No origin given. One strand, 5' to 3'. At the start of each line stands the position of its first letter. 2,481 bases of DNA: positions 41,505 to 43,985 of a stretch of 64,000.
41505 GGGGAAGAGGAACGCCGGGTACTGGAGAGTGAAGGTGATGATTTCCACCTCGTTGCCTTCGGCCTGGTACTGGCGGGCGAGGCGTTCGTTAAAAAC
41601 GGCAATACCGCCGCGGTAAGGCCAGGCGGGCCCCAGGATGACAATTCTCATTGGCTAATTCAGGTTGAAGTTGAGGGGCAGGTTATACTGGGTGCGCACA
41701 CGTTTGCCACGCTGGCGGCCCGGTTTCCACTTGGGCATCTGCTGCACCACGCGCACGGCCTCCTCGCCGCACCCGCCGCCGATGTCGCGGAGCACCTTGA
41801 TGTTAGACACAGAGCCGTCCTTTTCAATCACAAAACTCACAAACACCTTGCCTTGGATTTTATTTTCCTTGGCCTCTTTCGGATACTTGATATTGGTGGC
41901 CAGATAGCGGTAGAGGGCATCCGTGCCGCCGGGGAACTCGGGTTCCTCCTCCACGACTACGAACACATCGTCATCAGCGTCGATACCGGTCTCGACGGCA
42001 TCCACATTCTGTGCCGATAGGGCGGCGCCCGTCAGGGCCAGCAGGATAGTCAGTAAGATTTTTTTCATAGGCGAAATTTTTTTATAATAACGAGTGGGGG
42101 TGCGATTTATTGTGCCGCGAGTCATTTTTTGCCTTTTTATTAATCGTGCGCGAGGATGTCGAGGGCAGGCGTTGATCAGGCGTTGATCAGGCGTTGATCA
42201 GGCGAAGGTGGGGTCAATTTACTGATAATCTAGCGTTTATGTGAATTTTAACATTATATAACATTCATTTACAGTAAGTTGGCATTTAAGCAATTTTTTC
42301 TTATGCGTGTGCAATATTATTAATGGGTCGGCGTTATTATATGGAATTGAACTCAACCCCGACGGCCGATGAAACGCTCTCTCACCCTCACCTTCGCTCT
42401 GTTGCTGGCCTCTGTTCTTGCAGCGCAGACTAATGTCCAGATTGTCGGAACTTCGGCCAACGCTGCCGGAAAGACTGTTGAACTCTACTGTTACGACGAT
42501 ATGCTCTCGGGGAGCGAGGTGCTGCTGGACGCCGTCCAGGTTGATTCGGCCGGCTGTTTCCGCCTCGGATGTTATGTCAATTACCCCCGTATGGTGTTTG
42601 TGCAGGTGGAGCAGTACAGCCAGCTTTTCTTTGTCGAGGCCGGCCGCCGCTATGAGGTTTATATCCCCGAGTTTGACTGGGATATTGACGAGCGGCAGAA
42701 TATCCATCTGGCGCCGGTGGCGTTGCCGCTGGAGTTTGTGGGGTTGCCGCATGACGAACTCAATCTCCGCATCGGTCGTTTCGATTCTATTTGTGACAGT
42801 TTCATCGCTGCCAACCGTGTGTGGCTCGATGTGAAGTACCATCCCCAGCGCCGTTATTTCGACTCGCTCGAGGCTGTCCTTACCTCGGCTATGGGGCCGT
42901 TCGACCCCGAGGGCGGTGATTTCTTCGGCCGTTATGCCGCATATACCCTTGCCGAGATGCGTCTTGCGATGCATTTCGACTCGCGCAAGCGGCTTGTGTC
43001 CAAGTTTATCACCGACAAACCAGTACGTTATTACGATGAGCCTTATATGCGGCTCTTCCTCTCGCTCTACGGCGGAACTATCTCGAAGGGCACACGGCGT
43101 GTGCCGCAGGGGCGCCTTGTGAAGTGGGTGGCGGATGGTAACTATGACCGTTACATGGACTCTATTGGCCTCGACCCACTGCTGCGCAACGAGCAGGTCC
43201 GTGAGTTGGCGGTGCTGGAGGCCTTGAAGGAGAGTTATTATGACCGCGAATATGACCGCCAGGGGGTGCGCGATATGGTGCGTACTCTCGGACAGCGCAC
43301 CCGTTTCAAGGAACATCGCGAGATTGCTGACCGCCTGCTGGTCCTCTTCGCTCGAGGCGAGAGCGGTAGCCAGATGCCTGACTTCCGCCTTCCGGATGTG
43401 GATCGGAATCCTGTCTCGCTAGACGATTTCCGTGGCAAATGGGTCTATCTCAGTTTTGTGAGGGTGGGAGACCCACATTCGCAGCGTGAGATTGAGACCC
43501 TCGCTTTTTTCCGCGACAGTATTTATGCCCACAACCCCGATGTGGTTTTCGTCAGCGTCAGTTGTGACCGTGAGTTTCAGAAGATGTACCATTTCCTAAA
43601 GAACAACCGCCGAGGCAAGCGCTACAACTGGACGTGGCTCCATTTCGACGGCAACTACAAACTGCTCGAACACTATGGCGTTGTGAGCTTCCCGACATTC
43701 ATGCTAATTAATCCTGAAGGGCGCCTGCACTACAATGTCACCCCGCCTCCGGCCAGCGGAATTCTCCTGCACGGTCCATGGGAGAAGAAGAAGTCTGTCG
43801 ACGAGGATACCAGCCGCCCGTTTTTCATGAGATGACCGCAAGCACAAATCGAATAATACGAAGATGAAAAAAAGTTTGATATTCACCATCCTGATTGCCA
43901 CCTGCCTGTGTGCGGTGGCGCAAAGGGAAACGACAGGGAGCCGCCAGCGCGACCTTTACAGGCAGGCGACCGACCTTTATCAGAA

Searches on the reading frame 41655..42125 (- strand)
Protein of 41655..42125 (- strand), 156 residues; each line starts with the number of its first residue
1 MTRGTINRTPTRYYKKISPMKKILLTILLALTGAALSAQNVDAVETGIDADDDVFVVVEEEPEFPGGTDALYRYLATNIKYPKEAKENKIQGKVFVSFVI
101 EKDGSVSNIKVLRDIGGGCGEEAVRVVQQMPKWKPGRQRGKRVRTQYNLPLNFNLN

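Call 21: search_protein_families(library=pfam, proteins=[window:41655-42125:-])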
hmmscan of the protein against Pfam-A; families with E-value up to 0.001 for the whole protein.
window:41655-42125:- (156 aa): 1 family
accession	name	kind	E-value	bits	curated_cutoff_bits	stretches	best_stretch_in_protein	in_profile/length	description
PF03544.19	TonB_C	-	3.5e-21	75.9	24.6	1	78-155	2-79/79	Gram-negative bacterial TonB protein C-terminal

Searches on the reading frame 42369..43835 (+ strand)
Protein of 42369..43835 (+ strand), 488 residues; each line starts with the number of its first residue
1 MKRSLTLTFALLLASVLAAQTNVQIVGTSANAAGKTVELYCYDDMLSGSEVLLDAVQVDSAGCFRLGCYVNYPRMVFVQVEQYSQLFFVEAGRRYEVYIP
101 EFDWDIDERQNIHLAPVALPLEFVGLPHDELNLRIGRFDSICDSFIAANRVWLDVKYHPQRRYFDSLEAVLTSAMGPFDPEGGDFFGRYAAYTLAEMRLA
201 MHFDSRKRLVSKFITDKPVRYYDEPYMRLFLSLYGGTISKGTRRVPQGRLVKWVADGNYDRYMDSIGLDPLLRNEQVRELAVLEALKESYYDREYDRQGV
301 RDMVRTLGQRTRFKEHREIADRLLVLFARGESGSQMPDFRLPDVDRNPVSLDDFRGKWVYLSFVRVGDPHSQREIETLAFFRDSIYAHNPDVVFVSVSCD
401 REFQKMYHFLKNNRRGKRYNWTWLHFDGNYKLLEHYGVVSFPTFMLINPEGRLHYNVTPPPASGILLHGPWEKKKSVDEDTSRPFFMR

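Call 21: search_protein_families(library=pfam, proteins=[window:42369-43835:+])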
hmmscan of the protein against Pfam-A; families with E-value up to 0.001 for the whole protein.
window:42369-43835:+ (488 aa): 3 families
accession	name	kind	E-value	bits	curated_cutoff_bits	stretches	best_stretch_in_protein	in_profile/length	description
PF00578.27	AhpC-TSA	-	4.6e-12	46.4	26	1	333-455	2-123/124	AhpC/TSA family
PF13905.12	Thioredoxin_8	-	2e-10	41.3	27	1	356-452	1-93/94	Thioredoxin-like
PF08534.16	Redoxin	-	7.2e-10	39.3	26.6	1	332-457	2-132/148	Redoxin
